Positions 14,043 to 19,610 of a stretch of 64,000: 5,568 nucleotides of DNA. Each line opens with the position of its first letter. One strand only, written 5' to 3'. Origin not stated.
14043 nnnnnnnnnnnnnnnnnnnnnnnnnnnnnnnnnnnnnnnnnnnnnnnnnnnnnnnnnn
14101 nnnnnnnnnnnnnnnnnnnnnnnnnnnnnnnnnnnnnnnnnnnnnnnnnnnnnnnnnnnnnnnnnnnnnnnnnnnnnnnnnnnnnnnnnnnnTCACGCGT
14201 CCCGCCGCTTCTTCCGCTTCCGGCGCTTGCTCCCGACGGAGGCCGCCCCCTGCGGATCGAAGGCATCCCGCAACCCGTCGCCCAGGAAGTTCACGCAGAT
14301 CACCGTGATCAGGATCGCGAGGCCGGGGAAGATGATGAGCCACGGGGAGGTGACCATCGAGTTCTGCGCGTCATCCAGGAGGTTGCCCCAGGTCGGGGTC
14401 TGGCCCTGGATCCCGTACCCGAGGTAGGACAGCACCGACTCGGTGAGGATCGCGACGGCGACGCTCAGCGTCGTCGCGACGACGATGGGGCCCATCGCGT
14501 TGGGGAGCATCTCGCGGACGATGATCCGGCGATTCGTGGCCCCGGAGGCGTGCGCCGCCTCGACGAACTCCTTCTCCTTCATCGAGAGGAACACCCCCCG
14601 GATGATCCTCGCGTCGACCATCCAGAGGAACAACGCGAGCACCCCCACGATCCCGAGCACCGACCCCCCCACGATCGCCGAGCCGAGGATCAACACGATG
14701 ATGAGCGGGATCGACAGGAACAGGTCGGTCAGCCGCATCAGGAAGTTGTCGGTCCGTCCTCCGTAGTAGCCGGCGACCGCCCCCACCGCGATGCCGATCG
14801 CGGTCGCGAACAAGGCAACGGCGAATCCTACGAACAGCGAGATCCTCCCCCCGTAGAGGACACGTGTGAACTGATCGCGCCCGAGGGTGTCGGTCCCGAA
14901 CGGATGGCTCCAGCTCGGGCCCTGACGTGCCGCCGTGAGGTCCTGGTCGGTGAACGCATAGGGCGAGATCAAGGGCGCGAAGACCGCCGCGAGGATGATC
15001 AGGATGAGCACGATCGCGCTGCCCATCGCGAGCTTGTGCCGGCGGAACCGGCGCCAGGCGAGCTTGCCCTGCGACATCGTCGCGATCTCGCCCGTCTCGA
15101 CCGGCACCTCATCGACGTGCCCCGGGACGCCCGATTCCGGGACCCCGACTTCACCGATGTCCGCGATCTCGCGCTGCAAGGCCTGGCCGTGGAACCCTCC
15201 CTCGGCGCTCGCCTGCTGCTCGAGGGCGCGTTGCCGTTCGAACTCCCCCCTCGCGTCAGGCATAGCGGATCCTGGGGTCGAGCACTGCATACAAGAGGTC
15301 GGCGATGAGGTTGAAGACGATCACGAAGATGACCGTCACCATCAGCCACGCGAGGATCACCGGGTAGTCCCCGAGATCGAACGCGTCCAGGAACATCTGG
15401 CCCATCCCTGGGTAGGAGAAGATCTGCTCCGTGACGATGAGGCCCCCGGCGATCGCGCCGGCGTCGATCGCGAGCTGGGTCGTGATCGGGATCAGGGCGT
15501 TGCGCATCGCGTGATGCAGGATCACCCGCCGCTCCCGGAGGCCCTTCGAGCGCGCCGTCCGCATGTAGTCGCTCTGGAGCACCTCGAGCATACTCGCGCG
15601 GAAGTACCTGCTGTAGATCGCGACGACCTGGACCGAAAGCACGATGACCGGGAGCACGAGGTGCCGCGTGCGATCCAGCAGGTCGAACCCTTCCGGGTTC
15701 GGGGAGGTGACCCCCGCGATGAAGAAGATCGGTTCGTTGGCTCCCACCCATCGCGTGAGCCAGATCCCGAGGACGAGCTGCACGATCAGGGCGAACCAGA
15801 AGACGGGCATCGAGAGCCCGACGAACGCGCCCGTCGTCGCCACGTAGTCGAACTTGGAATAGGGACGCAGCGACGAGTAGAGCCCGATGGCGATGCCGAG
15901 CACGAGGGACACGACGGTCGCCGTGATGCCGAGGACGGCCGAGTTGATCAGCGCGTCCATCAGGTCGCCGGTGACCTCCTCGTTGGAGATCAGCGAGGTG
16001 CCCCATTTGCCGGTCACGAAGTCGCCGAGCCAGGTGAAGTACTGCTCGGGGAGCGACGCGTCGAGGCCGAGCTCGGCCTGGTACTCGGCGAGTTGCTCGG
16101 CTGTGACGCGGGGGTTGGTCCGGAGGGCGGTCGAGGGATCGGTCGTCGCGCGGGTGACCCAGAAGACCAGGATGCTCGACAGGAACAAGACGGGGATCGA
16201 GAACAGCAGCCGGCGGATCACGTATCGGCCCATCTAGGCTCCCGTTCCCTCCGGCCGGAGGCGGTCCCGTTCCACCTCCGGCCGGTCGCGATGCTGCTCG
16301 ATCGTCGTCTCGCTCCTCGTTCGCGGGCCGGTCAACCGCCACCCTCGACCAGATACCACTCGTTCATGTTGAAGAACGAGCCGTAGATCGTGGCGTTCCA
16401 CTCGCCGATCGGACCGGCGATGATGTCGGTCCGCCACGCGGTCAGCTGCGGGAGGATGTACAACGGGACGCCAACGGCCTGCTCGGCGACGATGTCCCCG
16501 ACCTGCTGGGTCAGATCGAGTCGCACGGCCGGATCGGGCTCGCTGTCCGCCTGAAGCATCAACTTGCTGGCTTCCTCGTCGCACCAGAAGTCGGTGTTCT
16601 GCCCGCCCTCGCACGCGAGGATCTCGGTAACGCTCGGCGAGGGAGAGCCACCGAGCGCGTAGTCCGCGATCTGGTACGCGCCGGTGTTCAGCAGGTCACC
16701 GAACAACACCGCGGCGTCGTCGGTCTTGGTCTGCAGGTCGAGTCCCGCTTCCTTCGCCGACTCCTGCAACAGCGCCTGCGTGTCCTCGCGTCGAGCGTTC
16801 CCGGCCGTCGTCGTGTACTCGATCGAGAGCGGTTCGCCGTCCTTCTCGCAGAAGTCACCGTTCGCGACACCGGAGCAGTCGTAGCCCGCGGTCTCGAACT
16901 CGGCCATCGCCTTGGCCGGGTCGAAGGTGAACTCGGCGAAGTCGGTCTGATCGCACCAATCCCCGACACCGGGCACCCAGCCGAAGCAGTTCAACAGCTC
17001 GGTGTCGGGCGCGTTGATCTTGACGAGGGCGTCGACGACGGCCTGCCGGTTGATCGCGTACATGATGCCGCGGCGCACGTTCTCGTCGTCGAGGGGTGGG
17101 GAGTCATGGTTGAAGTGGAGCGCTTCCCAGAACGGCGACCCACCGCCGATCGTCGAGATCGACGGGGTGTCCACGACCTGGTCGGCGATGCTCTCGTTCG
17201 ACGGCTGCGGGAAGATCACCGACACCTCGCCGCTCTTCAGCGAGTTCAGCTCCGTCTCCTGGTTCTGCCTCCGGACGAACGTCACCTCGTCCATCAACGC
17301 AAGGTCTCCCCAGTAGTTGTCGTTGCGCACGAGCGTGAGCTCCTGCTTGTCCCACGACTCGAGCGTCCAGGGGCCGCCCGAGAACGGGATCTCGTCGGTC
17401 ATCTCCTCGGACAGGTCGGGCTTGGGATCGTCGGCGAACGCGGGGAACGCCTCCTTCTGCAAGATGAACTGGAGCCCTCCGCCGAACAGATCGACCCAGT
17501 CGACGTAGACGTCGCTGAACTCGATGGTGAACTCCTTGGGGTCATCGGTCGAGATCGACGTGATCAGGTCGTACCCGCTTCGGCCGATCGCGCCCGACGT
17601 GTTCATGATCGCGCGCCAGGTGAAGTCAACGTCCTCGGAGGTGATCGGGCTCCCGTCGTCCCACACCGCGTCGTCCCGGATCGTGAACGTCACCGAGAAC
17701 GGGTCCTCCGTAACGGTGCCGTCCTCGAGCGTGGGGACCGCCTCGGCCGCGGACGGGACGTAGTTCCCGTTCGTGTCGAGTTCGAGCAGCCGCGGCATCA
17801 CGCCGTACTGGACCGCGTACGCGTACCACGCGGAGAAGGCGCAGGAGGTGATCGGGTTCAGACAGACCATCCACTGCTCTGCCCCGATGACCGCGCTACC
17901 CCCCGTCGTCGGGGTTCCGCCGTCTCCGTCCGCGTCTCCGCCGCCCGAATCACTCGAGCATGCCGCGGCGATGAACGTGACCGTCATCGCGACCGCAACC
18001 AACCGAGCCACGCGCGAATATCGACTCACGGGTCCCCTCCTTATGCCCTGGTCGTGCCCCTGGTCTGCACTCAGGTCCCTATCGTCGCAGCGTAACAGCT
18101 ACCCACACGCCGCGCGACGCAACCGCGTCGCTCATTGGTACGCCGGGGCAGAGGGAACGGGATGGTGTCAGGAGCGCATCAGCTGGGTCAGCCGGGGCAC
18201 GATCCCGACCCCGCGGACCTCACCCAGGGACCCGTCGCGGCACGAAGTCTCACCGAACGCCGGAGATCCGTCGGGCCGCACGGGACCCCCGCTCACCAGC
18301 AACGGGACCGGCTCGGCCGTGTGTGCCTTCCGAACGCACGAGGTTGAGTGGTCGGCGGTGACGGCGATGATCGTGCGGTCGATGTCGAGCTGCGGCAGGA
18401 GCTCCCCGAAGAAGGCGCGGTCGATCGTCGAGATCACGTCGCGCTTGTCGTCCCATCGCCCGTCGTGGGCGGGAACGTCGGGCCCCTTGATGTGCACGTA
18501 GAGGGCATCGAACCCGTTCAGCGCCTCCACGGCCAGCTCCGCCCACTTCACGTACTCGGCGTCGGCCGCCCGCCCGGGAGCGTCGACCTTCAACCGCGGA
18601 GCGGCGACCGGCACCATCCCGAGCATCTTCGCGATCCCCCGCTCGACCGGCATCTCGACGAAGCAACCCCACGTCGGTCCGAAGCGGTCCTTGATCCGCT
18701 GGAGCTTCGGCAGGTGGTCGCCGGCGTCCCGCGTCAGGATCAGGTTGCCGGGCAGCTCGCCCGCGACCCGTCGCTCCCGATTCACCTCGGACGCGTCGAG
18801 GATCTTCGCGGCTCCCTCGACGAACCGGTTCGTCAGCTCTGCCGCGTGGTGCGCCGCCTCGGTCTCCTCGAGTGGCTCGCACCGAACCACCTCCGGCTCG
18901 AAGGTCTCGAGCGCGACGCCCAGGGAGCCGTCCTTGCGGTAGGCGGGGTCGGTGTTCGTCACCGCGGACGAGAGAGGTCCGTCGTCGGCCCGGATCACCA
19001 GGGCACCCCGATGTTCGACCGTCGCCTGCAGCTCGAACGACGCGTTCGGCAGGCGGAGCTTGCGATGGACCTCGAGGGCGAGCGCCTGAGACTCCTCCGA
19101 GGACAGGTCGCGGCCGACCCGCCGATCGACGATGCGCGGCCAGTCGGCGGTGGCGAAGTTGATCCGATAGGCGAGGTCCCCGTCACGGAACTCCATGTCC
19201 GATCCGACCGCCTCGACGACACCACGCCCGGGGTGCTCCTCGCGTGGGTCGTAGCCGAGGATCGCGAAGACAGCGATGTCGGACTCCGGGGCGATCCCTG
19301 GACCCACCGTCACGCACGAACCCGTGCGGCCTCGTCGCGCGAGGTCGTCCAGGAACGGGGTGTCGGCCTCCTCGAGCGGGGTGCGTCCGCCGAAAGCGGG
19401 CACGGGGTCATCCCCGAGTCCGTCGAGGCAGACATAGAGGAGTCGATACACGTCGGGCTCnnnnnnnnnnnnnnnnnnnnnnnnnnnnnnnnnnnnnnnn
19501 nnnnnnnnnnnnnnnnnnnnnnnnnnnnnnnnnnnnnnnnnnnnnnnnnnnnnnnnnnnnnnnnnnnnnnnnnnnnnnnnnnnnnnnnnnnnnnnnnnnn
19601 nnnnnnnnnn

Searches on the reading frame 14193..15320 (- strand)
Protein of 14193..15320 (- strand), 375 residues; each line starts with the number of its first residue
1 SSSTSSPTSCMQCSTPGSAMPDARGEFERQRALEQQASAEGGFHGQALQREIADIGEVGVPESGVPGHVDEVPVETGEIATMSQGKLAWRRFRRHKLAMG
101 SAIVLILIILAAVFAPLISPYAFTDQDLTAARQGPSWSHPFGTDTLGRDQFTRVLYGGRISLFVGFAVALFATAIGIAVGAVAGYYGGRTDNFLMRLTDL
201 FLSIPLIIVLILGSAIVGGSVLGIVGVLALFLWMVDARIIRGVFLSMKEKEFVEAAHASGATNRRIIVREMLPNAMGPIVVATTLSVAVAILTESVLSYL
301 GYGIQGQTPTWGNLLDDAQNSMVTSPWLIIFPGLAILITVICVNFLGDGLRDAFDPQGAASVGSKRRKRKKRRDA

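Call 34: search_protein_families(library=pfam, proteins=[window:14193-15320:-], max_evalue=0.0001)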
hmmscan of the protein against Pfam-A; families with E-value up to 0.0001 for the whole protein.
window:14193-15320:- (375 aa): 2 families
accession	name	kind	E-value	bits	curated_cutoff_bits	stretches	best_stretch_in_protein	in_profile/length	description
PF00528.27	BPD_transp_1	-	2.5e-30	106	26.4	1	176-356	1-180/184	Binding-protein-dependent transport system inner membrane component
PF12911.12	OppC_N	-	6.4e-20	71.2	23.9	1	83-135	1-53/53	N-terminal TM domain of oligopeptide transport permease C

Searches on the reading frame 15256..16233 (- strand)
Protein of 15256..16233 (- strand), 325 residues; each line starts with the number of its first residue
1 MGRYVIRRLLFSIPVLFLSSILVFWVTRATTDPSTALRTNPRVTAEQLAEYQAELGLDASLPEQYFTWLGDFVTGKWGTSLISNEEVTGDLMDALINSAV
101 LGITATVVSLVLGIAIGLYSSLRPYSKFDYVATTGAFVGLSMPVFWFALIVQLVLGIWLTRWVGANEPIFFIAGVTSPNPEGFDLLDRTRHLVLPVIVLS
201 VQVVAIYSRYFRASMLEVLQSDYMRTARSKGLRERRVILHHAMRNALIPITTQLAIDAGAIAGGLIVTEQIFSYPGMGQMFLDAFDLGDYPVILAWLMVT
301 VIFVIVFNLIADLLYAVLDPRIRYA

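Call 34: search_protein_families(library=pfam, proteins=[window:15256-16233:-], max_evalue=0.0001)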
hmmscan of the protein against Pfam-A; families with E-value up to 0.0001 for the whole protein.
window:15256-16233:- (325 aa): 2 families
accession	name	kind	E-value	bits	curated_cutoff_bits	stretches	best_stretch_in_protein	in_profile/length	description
PF00528.27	BPD_transp_1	-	1.3e-39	136.3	26.4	1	113-323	1-183/184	Binding-protein-dependent transport system inner membrane component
PF19300.4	BPD_transp_1_N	-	1.3e-08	35.5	23.8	1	1-76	1-76/114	Binding-prot-dependent transport system membrane comp, N-term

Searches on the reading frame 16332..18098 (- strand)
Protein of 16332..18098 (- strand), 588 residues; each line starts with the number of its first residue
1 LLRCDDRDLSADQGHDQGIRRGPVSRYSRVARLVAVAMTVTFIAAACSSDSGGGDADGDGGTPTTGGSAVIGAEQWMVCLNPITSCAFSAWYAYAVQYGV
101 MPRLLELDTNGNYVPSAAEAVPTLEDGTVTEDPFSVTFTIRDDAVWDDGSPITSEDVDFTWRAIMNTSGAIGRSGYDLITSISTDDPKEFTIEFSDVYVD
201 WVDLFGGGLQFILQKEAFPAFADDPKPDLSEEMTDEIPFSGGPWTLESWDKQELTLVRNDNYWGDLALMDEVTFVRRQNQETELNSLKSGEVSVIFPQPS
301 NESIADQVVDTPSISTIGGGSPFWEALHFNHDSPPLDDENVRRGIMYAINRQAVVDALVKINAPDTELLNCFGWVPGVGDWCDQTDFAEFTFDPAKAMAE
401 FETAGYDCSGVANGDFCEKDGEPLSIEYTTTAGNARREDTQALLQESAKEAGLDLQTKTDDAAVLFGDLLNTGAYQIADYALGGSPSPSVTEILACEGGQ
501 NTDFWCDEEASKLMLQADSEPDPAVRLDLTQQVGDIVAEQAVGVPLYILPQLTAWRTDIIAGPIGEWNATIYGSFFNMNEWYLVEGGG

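Call 34: search_protein_families(library=pfam, proteins=[window:16332-18098:-], max_evalue=0.0001)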
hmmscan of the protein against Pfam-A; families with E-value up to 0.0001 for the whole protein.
window:16332-18098:- (588 aa): 1 family
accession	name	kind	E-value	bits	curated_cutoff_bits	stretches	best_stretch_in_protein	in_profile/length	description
PF00496.27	SBP_bac_5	-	4.3e-57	194.3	32.4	1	119-489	8-353/368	Bacterial extracellular solute-binding proteins, family 5 Middle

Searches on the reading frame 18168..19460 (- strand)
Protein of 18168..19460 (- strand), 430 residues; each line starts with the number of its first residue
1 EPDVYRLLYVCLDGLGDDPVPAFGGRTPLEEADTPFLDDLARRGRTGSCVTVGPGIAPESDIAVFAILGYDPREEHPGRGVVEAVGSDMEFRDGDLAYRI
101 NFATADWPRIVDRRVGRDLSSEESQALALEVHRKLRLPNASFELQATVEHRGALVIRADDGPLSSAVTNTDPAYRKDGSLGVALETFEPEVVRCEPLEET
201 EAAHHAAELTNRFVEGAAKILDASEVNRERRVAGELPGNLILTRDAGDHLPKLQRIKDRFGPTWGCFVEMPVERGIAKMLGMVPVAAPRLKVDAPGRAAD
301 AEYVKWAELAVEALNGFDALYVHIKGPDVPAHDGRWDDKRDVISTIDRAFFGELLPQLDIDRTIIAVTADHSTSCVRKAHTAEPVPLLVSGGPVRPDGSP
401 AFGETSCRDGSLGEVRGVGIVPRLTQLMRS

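Call 34: search_protein_families(library=pfam, proteins=[window:18168-19460:-], max_evalue=0.0001)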
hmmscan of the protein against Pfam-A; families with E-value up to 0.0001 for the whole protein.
window:18168-19460:- (430 aa): 2 families
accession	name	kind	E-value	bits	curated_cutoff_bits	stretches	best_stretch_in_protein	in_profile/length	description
PF10143.14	PhosphMutase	-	9.5e-43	146.5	21.5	1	41-227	1-170/170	2,3-bisphosphoglycerate-independent phosphoglycerate mutase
PF01676.23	Metalloenzyme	-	2.8e-27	96.3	24.3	1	8-418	4-243/252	Metalloenzyme superfamily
